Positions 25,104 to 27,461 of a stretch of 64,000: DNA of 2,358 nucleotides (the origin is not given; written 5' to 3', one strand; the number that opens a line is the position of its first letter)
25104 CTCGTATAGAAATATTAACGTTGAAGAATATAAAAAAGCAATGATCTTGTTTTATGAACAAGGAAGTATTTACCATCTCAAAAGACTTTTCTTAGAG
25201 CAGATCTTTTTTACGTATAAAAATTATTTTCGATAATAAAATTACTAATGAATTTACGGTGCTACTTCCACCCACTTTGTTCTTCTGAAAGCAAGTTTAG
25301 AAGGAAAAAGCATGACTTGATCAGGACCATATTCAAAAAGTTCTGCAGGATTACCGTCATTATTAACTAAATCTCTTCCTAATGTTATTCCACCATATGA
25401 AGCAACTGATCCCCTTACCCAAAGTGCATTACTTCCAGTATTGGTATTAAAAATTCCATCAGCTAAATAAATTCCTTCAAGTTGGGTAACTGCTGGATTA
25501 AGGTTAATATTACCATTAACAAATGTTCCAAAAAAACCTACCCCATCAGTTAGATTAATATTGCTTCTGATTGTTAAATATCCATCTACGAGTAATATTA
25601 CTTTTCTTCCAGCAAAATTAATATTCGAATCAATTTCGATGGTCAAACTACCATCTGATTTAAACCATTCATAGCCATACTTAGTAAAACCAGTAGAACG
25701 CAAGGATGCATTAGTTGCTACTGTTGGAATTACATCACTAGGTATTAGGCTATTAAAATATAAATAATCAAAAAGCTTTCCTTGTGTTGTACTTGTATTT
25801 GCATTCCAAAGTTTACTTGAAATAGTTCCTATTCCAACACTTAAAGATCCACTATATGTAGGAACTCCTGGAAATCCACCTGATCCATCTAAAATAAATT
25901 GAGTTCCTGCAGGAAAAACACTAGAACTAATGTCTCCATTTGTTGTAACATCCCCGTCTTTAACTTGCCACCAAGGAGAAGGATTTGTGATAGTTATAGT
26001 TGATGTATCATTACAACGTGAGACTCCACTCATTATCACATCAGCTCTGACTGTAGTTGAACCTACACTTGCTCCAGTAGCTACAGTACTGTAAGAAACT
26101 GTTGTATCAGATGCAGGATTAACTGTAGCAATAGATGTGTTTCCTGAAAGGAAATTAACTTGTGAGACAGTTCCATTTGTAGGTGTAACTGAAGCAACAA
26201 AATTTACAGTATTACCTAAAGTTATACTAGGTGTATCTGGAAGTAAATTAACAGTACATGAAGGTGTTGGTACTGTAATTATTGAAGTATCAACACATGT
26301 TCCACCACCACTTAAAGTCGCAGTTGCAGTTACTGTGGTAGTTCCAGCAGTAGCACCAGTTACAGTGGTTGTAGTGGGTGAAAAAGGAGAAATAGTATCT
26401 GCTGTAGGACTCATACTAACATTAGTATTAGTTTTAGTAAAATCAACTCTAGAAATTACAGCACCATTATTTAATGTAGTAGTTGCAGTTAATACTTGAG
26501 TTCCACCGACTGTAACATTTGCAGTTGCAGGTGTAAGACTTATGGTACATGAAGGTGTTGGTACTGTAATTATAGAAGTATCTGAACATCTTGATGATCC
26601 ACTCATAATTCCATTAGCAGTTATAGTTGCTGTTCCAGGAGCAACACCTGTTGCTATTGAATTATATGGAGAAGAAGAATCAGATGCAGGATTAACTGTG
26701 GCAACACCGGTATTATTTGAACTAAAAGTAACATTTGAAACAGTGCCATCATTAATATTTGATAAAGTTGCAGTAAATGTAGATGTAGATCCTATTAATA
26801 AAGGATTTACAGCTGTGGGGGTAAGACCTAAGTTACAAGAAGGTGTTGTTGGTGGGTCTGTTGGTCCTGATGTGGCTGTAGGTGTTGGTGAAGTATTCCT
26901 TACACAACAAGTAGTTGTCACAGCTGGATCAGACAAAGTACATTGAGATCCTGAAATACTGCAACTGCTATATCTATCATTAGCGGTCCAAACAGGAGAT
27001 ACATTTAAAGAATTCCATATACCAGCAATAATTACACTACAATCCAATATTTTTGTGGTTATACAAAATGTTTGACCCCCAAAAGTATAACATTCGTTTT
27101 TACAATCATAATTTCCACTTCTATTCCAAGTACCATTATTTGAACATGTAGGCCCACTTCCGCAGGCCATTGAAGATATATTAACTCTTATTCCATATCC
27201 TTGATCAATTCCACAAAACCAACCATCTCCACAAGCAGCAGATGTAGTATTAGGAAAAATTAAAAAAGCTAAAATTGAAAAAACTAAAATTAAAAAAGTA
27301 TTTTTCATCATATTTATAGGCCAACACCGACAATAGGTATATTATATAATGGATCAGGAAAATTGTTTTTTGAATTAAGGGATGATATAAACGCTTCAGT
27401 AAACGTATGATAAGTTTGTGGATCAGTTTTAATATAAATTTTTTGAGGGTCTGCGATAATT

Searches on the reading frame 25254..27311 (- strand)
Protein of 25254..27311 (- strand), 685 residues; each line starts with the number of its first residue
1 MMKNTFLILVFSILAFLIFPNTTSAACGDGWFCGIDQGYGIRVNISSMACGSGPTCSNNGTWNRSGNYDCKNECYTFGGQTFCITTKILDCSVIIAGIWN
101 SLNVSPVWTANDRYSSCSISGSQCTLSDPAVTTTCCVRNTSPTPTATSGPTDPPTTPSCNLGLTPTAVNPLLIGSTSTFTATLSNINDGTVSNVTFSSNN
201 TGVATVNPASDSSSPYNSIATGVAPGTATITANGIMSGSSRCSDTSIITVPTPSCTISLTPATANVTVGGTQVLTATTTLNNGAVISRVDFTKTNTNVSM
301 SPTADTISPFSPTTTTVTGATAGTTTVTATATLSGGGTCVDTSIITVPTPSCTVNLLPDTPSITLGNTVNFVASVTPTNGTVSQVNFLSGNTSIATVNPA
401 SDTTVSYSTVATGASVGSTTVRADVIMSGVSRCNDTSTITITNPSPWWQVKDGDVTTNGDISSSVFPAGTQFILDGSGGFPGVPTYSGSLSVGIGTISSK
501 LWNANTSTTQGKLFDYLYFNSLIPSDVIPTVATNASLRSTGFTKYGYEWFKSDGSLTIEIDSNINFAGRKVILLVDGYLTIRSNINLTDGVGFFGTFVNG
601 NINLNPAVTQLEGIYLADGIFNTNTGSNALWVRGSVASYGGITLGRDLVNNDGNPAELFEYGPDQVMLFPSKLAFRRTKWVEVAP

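Call 40: search_protein_families(library=pfam, proteins=[window:25254-27311:-], max_evalue=0.001)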
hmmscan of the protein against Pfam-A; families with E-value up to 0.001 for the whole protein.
window:25254-27311:- (685 aa): 1 family
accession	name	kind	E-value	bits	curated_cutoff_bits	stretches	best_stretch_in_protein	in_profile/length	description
PF02368.24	Big_2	-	2.5e-11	43.8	22.8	1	354-423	5-66/79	Bacterial Ig-like domain (group 2)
